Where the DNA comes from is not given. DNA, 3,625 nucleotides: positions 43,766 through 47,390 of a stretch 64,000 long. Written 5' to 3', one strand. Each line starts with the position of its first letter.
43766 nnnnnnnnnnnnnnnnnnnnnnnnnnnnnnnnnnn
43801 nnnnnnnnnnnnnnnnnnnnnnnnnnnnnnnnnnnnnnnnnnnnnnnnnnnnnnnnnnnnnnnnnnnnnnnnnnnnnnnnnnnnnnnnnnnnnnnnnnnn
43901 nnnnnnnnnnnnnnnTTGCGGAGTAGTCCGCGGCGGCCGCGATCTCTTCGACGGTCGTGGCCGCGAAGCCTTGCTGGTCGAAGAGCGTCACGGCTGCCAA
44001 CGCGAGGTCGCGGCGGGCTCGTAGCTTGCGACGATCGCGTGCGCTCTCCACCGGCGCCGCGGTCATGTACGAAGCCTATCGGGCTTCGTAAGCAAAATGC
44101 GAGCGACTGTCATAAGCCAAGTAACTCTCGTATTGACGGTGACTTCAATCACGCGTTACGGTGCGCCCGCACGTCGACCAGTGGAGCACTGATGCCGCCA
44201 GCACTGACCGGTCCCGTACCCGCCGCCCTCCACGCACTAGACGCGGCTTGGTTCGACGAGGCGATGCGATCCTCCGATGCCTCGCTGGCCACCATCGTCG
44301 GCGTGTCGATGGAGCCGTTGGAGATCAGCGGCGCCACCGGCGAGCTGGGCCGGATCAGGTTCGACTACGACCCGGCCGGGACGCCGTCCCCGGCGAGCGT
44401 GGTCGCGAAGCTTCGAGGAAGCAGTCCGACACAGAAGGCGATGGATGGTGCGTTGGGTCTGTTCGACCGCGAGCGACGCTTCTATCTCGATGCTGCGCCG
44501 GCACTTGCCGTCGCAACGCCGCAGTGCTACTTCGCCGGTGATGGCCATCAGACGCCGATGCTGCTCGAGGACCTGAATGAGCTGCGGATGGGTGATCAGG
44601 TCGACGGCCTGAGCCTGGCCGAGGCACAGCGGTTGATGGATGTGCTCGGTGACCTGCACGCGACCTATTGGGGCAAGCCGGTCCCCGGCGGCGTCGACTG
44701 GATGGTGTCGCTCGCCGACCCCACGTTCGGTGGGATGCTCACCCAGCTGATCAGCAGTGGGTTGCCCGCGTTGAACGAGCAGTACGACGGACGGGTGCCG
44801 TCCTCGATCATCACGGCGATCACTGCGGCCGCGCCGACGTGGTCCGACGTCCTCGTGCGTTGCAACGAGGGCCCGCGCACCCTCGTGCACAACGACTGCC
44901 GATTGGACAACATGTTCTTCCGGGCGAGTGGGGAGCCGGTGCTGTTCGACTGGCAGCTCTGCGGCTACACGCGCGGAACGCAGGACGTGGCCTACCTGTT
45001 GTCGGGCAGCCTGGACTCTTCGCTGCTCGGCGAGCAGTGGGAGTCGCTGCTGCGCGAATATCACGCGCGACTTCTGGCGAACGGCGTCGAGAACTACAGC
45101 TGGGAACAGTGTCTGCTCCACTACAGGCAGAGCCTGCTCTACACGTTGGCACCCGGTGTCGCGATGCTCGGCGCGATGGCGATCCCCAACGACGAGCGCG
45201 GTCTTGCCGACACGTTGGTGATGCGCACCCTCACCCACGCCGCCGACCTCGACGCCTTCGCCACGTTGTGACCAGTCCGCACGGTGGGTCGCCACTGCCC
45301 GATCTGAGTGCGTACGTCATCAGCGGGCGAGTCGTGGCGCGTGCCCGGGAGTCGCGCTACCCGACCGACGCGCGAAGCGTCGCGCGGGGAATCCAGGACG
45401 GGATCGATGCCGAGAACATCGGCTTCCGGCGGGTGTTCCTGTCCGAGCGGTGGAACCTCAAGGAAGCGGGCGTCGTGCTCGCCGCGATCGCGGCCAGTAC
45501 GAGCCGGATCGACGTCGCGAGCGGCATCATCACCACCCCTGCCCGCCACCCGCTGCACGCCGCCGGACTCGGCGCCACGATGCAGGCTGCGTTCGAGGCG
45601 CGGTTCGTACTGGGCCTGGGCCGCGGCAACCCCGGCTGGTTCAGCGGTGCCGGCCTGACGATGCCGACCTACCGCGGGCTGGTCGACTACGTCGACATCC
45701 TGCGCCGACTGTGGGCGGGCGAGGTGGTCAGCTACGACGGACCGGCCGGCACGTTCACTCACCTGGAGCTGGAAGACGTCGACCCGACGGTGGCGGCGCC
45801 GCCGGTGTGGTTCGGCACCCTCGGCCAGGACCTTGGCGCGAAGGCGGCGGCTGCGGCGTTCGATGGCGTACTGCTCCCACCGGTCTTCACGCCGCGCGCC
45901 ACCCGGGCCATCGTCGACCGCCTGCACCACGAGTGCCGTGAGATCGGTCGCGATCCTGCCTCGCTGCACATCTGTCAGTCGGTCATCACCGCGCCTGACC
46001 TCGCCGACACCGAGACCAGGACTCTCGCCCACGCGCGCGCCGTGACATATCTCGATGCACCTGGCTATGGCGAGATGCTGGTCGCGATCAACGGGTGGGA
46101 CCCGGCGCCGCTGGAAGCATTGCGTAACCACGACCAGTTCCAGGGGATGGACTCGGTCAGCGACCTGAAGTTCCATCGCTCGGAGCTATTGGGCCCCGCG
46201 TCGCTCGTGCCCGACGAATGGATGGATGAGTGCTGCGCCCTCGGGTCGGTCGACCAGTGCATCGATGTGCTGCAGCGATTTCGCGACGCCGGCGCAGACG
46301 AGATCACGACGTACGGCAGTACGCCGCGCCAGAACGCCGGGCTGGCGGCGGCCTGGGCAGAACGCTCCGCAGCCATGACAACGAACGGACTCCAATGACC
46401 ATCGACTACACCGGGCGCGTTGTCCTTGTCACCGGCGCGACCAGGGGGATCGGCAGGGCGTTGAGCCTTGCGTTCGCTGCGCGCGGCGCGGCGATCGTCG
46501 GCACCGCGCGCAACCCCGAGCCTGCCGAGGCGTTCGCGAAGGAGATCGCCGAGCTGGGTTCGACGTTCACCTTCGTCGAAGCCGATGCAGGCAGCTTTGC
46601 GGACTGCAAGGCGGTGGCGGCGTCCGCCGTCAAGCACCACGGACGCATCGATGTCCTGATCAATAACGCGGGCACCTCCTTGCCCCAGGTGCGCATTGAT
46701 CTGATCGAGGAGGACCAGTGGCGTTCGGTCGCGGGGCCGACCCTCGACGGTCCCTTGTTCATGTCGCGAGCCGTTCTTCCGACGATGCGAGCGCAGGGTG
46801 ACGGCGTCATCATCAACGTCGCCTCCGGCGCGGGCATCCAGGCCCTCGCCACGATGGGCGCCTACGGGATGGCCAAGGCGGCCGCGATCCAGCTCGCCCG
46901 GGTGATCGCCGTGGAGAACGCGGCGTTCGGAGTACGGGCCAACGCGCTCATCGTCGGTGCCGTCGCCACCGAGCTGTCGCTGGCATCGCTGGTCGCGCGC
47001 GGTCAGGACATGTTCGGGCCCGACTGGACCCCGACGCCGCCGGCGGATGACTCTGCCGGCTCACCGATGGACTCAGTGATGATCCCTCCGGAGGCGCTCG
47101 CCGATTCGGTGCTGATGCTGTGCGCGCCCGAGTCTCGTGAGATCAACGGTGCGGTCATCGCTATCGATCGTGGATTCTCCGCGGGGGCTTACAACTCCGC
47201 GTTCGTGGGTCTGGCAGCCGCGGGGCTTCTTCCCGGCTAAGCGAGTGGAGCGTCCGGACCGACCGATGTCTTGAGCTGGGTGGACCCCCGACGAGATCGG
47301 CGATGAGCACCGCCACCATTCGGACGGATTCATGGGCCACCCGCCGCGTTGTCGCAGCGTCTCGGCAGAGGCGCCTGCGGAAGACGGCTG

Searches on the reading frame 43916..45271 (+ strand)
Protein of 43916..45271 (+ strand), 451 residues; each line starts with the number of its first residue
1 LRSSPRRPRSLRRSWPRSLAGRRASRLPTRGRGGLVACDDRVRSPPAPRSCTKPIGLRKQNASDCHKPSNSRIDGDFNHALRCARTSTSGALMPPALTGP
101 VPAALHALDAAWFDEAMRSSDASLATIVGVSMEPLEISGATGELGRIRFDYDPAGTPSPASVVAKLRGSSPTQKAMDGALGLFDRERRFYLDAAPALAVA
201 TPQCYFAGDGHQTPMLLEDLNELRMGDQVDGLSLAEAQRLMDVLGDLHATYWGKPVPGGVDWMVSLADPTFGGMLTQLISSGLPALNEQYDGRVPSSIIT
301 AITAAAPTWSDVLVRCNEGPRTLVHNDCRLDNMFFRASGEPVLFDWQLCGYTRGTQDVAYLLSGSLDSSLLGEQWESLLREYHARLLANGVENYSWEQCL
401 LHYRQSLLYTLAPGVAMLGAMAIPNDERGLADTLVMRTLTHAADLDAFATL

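Call 11: search_protein_families(library=pfam, proteins=[window:43916-45271:+])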
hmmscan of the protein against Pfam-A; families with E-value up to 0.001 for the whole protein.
window:43916-45271:+ (451 aa): 3 families
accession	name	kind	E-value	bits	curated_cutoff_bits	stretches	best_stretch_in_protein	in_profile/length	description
PF02958.26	EcKL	-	4.3e-20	72.7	22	1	143-387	8-286/294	Ecdysteroid kinase-like family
PF01636.29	APH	-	3.2e-13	50.4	23.2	1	184-383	38-230/239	Phosphotransferase enzyme family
PF07914.17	DUF1679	-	0.00044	19.7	24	1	322-405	269-361/414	Uncharacterized oxidoreductase dhs-27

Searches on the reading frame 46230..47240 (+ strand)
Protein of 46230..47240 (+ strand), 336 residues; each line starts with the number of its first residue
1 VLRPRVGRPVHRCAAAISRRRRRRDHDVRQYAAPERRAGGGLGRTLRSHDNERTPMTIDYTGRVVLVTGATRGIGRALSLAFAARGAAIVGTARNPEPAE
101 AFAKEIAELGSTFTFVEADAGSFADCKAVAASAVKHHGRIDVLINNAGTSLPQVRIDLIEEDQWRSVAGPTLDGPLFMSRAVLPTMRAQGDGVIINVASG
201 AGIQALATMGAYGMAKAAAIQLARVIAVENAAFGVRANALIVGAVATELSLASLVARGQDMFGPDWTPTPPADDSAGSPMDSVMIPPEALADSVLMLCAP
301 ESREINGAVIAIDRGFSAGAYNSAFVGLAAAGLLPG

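Call 72: search_protein_families(library=pfam, proteins=[window:46230-47240:+], max_evalue=0.00001)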
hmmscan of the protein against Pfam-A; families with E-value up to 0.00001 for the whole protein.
window:46230-47240:+ (336 aa): 4 families
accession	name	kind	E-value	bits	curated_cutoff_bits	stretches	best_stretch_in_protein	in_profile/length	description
PF00106.31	adh_short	-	1.2e-46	159.1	26.6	1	63-250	1-187/195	short chain dehydrogenase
PF13561.12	adh_short_C2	-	8.2e-41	140.6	27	1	69-317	1-236/236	Enoyl-(Acyl carrier protein) reductase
PF08659.16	KR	-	6e-10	39.8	22.6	1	65-224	3-161/180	KR domain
PF01370.27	Epimerase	-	6.4e-06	26.2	20.9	0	65-162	1-87/240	NAD dependent epimerase/dehydratase family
